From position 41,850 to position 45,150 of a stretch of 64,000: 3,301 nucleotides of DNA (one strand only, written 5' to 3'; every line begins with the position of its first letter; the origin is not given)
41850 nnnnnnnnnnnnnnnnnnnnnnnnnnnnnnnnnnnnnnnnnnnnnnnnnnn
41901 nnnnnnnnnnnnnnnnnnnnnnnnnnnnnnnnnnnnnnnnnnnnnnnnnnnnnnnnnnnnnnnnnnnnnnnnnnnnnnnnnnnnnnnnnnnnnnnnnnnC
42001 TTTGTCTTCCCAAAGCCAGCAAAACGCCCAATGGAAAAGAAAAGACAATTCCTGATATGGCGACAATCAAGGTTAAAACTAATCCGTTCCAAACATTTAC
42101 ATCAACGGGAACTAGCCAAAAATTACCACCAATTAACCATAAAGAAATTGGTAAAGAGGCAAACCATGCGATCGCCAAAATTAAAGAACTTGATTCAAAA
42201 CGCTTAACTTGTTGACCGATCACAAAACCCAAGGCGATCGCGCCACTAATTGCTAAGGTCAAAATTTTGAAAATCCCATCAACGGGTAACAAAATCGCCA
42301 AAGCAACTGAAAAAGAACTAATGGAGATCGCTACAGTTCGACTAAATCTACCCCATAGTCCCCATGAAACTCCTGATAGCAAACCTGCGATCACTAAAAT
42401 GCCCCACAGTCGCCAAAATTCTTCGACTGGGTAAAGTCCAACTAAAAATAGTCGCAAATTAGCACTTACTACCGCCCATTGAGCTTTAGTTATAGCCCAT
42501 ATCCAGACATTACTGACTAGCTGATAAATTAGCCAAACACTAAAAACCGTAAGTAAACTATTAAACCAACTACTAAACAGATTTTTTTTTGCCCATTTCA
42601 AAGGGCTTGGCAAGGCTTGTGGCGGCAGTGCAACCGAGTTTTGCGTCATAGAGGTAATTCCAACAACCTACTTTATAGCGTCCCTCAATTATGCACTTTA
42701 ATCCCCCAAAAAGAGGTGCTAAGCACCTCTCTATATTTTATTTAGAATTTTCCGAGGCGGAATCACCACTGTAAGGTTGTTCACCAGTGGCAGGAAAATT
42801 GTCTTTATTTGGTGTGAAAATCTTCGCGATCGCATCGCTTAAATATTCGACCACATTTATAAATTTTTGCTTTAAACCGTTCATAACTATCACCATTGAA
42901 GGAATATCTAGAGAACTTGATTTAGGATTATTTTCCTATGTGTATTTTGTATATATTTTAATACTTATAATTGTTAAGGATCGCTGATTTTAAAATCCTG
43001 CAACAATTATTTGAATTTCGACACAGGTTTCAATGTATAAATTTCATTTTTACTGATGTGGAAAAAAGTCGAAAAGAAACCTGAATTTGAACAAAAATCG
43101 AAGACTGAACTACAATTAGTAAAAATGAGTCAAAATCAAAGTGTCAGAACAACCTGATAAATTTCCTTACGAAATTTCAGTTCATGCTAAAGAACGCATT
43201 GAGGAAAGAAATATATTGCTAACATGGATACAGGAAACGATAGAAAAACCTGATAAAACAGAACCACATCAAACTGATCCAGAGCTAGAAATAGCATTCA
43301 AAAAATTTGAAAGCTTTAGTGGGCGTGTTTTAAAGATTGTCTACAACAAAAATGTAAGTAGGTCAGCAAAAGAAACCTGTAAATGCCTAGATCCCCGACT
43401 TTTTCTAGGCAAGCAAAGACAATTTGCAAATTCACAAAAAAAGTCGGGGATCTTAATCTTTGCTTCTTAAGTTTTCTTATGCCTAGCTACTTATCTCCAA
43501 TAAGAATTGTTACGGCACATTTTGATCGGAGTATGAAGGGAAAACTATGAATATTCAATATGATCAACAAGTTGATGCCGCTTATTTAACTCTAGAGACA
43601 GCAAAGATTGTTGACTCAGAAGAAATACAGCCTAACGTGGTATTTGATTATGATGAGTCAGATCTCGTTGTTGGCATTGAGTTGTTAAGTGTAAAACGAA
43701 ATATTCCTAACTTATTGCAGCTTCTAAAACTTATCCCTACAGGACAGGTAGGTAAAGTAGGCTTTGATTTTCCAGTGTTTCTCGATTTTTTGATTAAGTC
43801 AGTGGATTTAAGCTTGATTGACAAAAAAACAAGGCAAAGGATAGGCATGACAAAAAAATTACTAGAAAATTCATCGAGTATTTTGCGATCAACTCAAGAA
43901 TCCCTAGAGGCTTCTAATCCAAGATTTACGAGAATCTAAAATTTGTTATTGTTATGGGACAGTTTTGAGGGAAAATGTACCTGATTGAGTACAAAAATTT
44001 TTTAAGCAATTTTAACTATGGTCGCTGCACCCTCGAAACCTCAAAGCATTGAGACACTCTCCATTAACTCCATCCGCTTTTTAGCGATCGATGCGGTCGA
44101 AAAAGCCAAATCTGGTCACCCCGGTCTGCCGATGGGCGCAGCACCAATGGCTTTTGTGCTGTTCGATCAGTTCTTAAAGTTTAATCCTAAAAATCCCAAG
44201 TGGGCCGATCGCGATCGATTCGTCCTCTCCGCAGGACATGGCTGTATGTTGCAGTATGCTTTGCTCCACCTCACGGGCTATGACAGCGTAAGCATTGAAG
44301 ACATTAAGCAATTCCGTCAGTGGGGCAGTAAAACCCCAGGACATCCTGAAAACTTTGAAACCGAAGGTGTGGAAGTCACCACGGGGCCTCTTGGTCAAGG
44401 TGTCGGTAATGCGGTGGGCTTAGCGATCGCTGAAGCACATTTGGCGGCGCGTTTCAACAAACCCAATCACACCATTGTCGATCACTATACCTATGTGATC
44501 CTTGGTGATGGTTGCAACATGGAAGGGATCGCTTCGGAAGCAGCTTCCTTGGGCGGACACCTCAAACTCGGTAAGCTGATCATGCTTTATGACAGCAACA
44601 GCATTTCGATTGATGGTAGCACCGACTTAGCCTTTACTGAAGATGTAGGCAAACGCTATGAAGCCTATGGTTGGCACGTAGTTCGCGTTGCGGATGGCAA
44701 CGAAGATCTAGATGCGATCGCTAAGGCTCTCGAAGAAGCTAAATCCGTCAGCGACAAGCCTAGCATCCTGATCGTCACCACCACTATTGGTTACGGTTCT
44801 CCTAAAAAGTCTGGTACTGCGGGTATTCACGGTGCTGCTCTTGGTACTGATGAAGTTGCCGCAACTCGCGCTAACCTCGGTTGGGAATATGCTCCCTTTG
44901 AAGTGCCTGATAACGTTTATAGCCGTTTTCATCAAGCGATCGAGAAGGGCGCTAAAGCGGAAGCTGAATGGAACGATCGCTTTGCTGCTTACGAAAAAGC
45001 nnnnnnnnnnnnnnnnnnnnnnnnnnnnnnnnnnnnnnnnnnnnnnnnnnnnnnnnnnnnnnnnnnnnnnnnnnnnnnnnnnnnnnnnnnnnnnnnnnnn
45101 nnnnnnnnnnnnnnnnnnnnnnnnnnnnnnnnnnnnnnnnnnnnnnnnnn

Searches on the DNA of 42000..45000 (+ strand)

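Call 8: search_rna_families(source=window, start=42000, end=45000, threshold=evalue, max_evalue=1)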
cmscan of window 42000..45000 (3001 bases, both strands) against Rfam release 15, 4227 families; matches with E-value up to 1: 1.
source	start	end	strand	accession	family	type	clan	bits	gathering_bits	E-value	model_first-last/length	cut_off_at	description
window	43388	43454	-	RF03471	mir-745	Gene; miRNA;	-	24.9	62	0.033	1-77/77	no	mir-745 microRNA precursor family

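Call 19: search_dna_similar(query=window:43357-43491:+, collection=plasmids, mode=distant, max_evalue=0.01, max_rows=30)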
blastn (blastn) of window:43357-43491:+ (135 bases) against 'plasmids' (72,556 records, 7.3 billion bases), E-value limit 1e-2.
Records with a match: 3; places in all: 3; records where one place covers at least 80% of the query: 1.
Best place of each record, by identity: 95-99% 1; 80-90% 2.
By first word of the organism name: Pseudanabaena 3.
By predicted mobility (MOB-suite, as given by PLSDB): non-mobilizable 3.
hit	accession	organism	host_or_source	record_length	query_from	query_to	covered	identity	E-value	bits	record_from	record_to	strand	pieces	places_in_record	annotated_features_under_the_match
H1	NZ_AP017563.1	Pseudanabaena sp. ABRG5-3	-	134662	3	135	99%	85.7%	2e-35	155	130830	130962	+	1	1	none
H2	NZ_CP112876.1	Pseudanabaena galeata CCNP1313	-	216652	1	104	77%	96.2%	4e-39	167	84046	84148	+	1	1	none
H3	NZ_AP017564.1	Pseudanabaena sp. ABRG5-3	-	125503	33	97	48%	87.7%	1e-12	79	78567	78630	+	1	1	none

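Call 20: get_annotated_region(hit=H1, flank=2500)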
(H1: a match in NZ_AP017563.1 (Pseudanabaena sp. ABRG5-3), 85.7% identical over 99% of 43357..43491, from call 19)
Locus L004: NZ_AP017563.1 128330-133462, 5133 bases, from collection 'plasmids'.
description: Pseudanabaena sp. ABRG5-3 plasmid ABRG53c, complete sequence
organism: Pseudanabaena sp. ABRG5-3 (NCBI taxid 685565)
taxonomy: Bacteria; Cyanobacteriota; Cyanophyceae; Pseudanabaenales; Pseudanabaenaceae; Pseudanabaena; Pseudanabaena sp. ABRG5-3
host: -; source: -; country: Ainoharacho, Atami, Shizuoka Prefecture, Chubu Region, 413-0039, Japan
typing (MOB-suite, as given by PLSDB): non-mobilizable; replicon rep_cluster_465
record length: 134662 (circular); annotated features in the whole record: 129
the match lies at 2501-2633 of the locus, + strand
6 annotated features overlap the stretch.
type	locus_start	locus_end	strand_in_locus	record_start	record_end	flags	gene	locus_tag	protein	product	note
CDS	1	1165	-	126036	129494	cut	-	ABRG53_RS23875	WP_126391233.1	NB-ARC domain-containing protein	-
CDS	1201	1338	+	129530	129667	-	-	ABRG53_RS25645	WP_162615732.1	hypothetical protein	-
CDS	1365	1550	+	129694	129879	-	-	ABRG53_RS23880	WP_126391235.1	hypothetical protein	-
CDS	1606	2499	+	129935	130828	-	-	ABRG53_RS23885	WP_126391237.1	alpha/beta fold hydrolase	-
CDS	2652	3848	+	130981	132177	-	-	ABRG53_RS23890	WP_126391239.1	serine hydrolase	-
CDS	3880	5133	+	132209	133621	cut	-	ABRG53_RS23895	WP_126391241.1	MFS transporter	GO:0055085 - transmembrane transport [Evidence IEA]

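Call 21: get_annotated_region(hit=H2, flank=2500)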
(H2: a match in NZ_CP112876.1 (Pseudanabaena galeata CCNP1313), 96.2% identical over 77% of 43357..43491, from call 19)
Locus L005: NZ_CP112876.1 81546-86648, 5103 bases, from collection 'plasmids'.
description: Pseudanabaena galeata CCNP1313 plasmid pPg_02, complete sequence
organism: Pseudanabaena galeata CCNP1313 (NCBI taxid 2602720)
taxonomy: Bacteria; Cyanobacteriota; Cyanophyceae; Pseudanabaenales; Pseudanabaenaceae; Pseudanabaena; Pseudanabaena galeata; Pseudanabaena galeata CCNP1313
host: -; source: -; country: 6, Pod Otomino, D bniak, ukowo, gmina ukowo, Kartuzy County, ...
typing (MOB-suite, as given by PLSDB): non-mobilizable
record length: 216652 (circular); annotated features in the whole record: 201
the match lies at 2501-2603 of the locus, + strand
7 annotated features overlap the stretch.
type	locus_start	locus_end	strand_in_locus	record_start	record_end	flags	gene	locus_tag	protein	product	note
CDS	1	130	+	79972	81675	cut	-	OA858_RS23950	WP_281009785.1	fumarate reductase/succinate dehydrogenase flavoprotein subunit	-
CDS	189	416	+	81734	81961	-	-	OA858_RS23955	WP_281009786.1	ferredoxin family protein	-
CDS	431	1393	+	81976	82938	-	-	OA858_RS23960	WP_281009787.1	HEAT repeat domain-containing protein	-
CDS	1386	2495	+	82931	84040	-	-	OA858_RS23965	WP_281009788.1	Mrp/NBP35 family ATP-binding protein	-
CDS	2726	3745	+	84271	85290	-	-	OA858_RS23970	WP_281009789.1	YeiH family protein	-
CDS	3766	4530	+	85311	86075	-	-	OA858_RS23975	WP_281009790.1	sulfite exporter TauE/SafE family protein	GO:0006810 - transport [Evidence IEA]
CDS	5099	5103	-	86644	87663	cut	-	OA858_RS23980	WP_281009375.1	IS4 family transposase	-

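Call 22: get_annotated_region(hit=H3, flank=1500)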
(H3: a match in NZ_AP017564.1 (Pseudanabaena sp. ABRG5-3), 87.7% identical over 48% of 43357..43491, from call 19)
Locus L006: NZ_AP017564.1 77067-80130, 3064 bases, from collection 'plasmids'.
description: Pseudanabaena sp. ABRG5-3 plasmid ABRG53d, complete sequence
organism: Pseudanabaena sp. ABRG5-3 (NCBI taxid 685565)
taxonomy: Bacteria; Cyanobacteriota; Cyanophyceae; Pseudanabaenales; Pseudanabaenaceae; Pseudanabaena; Pseudanabaena sp. ABRG5-3
host: -; source: -; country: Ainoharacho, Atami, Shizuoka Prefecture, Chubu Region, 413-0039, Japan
typing (MOB-suite, as given by PLSDB): non-mobilizable
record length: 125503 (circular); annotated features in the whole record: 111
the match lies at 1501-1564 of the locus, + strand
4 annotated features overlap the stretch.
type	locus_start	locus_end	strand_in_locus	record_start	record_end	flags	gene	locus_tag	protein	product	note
CDS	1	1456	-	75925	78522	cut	-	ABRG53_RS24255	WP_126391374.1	COR domain-containing protein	-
CDS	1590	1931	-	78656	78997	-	-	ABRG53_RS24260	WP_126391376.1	hypothetical protein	-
CDS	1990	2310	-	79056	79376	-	-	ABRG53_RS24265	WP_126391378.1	DUF433 domain-containing protein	-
CDS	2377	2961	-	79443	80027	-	-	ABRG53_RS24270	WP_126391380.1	plasmid pRiA4b ORF-3 family protein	-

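Call 25: search_dna_similar(query=window:43355-43389:+, collection=plasmids, mode=distant, max_evalue=10, max_rows=30)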
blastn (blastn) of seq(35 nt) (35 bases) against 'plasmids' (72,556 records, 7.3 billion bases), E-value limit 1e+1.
Records with a match: 140; places in all: 140; records where one place covers at least 80% of the query: 3.
Best place of each record, by identity: >=99% 137; 90-95% 1; 80-90% 2.
By first word of the organism name: Enterobacter 99; Salmonella 8; Escherichia 7; Leclercia 7; Klebsiella 7; Citrobacter 5; Pantoea 2; Pseudanabaena 1; Photobacterium 1; Vibrio 1; and 2 more.
By predicted mobility (MOB-suite, as given by PLSDB): conjugative 133; non-mobilizable 6; mobilizable 1.
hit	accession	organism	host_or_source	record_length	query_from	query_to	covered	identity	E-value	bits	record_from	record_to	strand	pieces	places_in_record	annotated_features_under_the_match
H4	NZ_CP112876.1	Pseudanabaena galeata CCNP1313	-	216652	1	33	94%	100.0%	3e-8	61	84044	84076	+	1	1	none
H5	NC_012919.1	Photobacterium damselae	-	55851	1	28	80%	89.3%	4e+0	35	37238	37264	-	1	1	trbL: P-type conjugative transfer protein TrbL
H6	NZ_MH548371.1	Vibrio alginolyticus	shrimp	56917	1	28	80%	89.3%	4e+0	35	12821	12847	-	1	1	trbL: P-type conjugative transfer protein TrbL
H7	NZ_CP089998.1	Cytobacillus spongiae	sponge,Pure culture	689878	9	31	66%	91.3%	4e+0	34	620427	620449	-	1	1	HNH/endonuclease VII fold putative polymorphic toxin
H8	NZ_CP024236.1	Escherichia coli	-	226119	11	28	51%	100.0%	4e+0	34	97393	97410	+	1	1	none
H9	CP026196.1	Enterobacteriaceae bacterium ENNIH1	-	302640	11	28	51%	100.0%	4e+0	34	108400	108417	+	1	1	none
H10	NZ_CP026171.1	Leclercia sp. LSNIH1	-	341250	11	28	51%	100.0%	4e+0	34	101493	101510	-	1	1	none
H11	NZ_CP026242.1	Citrobacter freundii complex sp. CFNIH9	-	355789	11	28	51%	100.0%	4e+0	34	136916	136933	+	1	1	none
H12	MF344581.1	Enterobacter cloacae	-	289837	11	28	51%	100.0%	4e+0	34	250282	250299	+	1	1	hypothetical protein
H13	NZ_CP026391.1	Leclercia sp. LSNIH3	-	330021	11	28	51%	100.0%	4e+0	34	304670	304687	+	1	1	none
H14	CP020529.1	Enterobacter cloacae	Homo sapiens,human,blood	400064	11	28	51%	100.0%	4e+0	34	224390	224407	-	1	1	none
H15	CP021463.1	Salmonella enterica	Homo sapiens,blood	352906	11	28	51%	100.0%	4e+0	34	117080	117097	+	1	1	none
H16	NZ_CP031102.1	Leclercia sp. W17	Homo sapiens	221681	11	28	51%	100.0%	4e+0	34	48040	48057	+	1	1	none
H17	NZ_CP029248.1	Enterobacter hormaechei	canine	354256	11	28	51%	100.0%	4e+0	34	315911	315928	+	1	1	none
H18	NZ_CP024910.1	Enterobacter hormaechei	Canis lupus familiaris,Dermis,Bite Wound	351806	11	28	51%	100.0%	4e+0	34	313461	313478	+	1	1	none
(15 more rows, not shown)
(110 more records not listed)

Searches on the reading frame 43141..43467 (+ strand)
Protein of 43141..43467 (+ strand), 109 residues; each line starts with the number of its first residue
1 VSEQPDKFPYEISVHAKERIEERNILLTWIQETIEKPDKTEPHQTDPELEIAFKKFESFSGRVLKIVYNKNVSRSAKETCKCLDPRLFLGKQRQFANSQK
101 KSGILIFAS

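Call 9: search_protein_families(library=pfam, proteins=[window:43141-43467:+], max_evalue=1)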
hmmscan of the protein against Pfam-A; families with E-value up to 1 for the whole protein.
seq(109 aa): 2 families
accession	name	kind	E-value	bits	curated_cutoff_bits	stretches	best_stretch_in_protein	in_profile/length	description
PF14076.12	DUF4258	-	3.4e-08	34.1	25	1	12-72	1-61/71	Domain of unknown function (DUF4258)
PF05511.16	ATP-synt_F6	-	0.011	16.5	27.9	1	55-106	8-61/97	Mitochondrial ATP synthase coupling factor 6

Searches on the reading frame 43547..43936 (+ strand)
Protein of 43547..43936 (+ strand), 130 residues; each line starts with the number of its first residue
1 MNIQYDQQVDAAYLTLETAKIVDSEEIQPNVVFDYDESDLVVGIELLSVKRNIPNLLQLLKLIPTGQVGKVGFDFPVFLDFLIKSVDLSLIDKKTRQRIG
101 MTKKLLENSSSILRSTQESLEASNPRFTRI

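Call 9: search_protein_families(library=pfam, proteins=[window:43547-43936:+], max_evalue=1)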
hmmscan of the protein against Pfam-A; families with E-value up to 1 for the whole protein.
seq(130 aa): 1 family
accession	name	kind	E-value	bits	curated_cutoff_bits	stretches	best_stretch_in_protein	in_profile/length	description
PF10049.14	DUF2283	-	2e-16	60.3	23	1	3-49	2-48/49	Protein of unknown function (DUF2283)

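Call 10: search_protein_families(library=ncbifam, proteins=[window:43547-43936:+], max_evalue=1)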
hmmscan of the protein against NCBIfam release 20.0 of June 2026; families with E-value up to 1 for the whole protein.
seq(130 aa): 0 families

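Call 59: find_homologous_proteins(query=window:43547-43936:+, max_evalue=0.001)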
Query window:43547-43936:+ (130 aa): 31 proteins with E <= 0.001 among 46 candidates.
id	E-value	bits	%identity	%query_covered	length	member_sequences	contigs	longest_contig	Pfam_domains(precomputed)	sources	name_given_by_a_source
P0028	4.8e-75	267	100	100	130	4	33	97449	PF10049.15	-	-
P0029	3.0e-64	232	88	100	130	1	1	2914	PF10049.15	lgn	-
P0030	1.7e-63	230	88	100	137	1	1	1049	PF10049.15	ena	-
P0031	4.0e-63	229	88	100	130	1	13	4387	PF10049.15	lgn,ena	-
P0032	2.5e-62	226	85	100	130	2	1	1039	PF10049.15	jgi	jgi:uncharacterized protein YuzE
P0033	1.4e-61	224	85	100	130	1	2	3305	PF10049.15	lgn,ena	-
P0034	1.9e-61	223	88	100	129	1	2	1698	PF10049.15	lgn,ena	-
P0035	3.9e-61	222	84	100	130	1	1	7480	PF10049.15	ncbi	ncbi:MAG: DUF2283 domain-containing protein [Pseudanabaenaceae cyanobacterium]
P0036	4.7e-61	222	84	100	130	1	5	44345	PF10049.15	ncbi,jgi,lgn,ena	ncbi:MAG: DUF2283 domain-containing protein [Pseudanabaenaceae cyanobacterium]|jgi:uncharacterized p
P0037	7.1e-61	221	84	100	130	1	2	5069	PF10049.15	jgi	-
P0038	3.7e-60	219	83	100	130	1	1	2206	PF10049.15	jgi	-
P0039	5.5e-60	219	82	100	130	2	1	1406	PF10049.15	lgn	-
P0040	9.4e-54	198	81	92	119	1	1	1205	PF10049.15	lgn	-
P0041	3.9e-53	196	79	100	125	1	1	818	PF10049.15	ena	-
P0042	1.1e-51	192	77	100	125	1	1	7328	PF10049.15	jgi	jgi:uncharacterized protein YuzE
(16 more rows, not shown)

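Call 68: search_protein_families(library=padloc, proteins=[window:43547-43936:+], max_evalue=0.1)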
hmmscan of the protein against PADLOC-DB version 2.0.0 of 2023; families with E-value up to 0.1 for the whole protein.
window:43547-43936:+ (130 aa): 0 families

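Call 89: search_solved_structures(query=A5, max_evalue=1)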
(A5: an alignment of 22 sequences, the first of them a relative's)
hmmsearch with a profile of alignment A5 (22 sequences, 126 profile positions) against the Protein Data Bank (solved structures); distinct sequences matched with E-value up to 1: 0.
